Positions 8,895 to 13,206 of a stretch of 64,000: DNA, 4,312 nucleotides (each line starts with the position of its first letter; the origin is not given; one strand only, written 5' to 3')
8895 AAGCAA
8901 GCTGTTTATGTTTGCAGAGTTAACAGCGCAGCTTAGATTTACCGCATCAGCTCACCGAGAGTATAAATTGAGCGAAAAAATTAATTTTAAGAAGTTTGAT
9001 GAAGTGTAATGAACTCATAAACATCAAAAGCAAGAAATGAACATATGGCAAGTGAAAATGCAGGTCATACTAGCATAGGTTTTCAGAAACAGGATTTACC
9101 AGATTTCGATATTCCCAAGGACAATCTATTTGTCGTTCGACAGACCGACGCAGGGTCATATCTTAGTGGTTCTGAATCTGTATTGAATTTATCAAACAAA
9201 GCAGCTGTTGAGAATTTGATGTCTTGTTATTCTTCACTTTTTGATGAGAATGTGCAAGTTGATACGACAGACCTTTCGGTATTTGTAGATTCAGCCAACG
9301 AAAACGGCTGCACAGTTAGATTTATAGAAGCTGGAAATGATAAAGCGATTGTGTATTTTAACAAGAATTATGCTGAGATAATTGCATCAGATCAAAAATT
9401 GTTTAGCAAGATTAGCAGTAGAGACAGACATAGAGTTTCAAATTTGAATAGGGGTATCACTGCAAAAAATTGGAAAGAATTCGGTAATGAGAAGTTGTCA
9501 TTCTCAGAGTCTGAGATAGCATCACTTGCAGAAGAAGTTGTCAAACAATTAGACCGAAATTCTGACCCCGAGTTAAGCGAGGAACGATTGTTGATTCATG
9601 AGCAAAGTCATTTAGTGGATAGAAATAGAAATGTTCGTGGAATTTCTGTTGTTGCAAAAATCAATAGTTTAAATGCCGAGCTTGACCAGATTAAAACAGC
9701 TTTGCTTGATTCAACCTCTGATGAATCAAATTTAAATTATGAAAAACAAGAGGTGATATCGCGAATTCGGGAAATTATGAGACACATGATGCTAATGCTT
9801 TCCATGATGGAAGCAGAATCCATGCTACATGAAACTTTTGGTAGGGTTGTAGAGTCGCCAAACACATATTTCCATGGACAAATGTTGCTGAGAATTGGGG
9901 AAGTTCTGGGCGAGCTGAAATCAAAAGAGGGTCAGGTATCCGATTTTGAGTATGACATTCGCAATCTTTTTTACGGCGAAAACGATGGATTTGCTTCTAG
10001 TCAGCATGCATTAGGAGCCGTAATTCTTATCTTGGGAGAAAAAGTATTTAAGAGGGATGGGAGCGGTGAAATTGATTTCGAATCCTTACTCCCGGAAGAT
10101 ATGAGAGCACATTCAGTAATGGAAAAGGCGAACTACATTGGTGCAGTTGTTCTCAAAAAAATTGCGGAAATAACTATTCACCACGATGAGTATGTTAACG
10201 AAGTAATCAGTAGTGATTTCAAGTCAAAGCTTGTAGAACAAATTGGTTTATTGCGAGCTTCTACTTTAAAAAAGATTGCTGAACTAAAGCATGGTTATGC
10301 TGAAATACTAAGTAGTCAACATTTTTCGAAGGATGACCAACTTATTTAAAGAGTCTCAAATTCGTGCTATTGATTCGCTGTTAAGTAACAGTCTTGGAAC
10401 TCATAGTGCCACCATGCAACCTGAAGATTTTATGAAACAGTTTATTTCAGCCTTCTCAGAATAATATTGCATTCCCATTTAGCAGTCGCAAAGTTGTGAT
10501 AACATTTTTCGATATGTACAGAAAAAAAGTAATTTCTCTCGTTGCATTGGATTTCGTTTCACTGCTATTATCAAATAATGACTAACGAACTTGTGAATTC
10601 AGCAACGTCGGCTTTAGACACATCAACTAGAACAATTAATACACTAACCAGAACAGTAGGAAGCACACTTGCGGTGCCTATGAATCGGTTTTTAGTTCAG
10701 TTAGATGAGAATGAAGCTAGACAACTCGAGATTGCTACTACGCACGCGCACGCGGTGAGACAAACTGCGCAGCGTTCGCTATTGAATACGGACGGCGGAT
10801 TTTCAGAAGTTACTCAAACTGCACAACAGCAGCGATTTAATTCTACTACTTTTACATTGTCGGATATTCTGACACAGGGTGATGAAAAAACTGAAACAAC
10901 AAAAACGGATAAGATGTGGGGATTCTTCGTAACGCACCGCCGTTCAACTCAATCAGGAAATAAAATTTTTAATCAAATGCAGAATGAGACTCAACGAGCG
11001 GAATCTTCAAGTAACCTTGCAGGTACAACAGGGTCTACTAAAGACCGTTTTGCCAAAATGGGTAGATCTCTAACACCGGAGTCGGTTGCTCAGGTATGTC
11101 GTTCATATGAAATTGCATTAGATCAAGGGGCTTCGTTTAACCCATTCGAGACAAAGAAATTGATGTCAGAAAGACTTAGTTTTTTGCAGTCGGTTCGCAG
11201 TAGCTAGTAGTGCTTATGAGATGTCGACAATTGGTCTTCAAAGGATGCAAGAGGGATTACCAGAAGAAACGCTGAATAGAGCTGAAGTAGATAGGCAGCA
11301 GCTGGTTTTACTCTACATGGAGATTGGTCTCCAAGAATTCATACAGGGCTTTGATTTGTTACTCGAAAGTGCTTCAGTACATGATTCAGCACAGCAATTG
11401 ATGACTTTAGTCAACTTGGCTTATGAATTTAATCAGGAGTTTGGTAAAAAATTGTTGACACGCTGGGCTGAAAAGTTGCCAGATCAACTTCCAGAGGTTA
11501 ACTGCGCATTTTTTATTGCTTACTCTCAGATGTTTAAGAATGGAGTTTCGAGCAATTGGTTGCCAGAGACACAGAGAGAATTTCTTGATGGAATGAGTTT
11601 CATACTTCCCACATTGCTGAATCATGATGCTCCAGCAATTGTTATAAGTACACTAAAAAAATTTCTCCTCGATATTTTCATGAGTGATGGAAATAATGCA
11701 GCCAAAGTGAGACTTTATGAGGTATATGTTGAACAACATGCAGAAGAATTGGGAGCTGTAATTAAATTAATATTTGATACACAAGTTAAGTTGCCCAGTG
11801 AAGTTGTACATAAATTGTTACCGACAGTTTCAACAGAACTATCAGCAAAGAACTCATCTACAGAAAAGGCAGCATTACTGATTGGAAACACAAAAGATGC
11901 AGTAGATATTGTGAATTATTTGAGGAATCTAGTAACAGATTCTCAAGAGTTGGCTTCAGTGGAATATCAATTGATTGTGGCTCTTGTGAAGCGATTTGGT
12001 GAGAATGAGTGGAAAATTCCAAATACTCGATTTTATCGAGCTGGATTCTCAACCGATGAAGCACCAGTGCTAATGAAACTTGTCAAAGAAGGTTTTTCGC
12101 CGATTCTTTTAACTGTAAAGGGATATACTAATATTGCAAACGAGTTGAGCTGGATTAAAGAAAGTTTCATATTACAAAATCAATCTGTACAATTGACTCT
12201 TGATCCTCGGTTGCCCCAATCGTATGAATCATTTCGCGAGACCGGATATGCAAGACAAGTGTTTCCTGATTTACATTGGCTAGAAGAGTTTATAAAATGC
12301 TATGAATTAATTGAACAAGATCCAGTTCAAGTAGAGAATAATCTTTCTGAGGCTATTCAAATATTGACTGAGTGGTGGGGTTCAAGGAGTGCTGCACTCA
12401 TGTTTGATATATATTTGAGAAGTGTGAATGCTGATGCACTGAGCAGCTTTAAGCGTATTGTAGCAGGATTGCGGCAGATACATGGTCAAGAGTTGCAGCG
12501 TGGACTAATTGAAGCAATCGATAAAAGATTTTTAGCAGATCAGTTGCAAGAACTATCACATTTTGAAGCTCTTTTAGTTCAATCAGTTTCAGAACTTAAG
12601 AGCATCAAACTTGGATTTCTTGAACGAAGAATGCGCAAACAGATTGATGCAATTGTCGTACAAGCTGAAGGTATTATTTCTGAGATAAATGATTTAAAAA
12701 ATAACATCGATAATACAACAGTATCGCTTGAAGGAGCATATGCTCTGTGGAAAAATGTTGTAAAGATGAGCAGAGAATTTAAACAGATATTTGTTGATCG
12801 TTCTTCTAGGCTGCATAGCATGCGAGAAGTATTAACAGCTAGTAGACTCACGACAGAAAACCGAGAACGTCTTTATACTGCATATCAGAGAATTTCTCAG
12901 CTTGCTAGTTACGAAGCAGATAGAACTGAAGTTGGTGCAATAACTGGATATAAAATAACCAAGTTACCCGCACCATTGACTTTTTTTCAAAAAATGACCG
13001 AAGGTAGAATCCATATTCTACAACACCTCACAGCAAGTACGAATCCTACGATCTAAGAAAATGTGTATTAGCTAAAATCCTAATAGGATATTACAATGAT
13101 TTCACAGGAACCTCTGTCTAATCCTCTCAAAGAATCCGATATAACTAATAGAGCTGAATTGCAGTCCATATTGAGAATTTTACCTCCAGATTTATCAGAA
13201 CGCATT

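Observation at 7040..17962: Ancient tandem segmental duplication (aspS-3'end / gene X / dacA) with a chimeric dacA-5'::aspS-3' junction and reciprocal decay of the copies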

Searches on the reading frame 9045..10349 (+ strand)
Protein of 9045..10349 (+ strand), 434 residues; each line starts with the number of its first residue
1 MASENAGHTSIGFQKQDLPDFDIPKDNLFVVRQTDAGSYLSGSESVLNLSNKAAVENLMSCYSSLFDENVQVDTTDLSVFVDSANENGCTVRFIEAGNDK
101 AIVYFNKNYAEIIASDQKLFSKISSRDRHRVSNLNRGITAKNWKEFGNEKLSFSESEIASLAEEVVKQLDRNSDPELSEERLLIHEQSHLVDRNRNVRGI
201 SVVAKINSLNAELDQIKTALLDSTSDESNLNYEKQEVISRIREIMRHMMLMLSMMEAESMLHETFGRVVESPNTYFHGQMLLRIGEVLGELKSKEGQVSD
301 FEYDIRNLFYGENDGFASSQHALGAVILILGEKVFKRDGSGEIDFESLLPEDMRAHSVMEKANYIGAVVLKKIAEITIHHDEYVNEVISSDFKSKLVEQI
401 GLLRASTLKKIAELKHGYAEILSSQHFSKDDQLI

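Call 5: search_protein_families(library=pfam, proteins=[window:9045-10349:+], max_evalue=0.01)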
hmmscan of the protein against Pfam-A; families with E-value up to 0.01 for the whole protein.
window:9045-10349:+ (434 aa): 0 families

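Call 6: search_protein_families(library=ncbifam, proteins=[window:9045-10349:+], max_evalue=0.01)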
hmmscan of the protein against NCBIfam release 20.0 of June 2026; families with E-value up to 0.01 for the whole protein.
window:9045-10349:+ (434 aa): 0 families

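Call 17: search_protein_families(library=phrogs, proteins=[window:9045-10349:+], max_evalue=0.01)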
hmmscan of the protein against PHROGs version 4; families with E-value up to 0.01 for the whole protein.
window:9045-10349:+ (434 aa): 0 families

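Call 18: search_protein_families(library=padloc, proteins=[window:9045-10349:+], max_evalue=0.01)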
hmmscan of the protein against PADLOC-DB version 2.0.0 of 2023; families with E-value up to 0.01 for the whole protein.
window:9045-10349:+ (434 aa): 0 families

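Call 57: find_related_loci(query=window:9045-10349:+, collection=viral_contigs, flank=5000)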
Query window:9045-10349:+ (434 aa) in viral_contigs; peptide patterns used: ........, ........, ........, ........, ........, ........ (x = any residue, [..] = any of these).
9 stretches matched a pattern, but none encodes a relative of the query by tblastn (E <= 1e-3).

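Call 76: search_solved_structures(query=window:9045-10349:+, max_evalue=1)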
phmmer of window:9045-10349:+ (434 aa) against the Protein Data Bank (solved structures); distinct sequences matched with E-value up to 1: 0.

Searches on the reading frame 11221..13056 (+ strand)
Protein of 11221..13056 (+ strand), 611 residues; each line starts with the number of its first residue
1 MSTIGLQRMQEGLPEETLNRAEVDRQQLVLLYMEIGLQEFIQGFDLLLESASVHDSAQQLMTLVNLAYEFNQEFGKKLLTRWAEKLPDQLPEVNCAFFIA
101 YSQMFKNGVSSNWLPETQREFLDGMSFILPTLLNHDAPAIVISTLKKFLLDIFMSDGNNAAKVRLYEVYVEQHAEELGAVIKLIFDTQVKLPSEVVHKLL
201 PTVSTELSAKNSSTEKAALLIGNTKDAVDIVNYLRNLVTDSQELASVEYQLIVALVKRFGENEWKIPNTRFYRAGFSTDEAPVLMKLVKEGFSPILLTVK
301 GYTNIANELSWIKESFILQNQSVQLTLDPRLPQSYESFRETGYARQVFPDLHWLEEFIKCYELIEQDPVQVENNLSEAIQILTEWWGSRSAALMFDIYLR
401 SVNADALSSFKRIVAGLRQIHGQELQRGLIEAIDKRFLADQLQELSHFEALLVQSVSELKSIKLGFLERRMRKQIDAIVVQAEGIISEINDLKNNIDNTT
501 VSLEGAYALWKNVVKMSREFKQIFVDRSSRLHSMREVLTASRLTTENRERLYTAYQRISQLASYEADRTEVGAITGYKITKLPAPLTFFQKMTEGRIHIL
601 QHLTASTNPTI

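Call 5: search_protein_families(library=pfam, proteins=[window:11221-13056:+], max_evalue=0.01)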
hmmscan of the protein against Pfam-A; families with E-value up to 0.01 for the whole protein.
window:11221-13056:+ (611 aa): 0 families

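Call 6: search_protein_families(library=ncbifam, proteins=[window:11221-13056:+], max_evalue=0.01)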
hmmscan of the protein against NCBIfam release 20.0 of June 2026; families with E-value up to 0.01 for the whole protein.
window:11221-13056:+ (611 aa): 0 families

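Call 17: search_protein_families(library=phrogs, proteins=[window:11221-13056:+], max_evalue=0.01)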
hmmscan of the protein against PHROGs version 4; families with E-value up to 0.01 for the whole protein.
window:11221-13056:+ (611 aa): 0 families

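Call 18: search_protein_families(library=padloc, proteins=[window:11221-13056:+], max_evalue=0.01)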
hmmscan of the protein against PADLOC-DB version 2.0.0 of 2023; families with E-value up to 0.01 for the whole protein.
window:11221-13056:+ (611 aa): 0 families

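Call 56: find_related_loci(query=window:11221-13056:+, collection=viral_contigs, flank=5000)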
Query window:11221-13056:+ (611 aa) in viral_contigs; peptide patterns used: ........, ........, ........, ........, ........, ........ (x = any residue, [..] = any of these).
8 stretches matched a pattern, but none encodes a relative of the query by tblastn (E <= 1e-3).
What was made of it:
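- Tried and rejected: IMG/VR gave nothing for the 434-aa and 611-aa ORFs (calls 56, 57).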

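Call 74: search_solved_structures(query=window:11221-13056:+, max_evalue=1)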
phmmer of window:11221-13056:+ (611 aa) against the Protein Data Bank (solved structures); distinct sequences matched with E-value up to 1: 0.
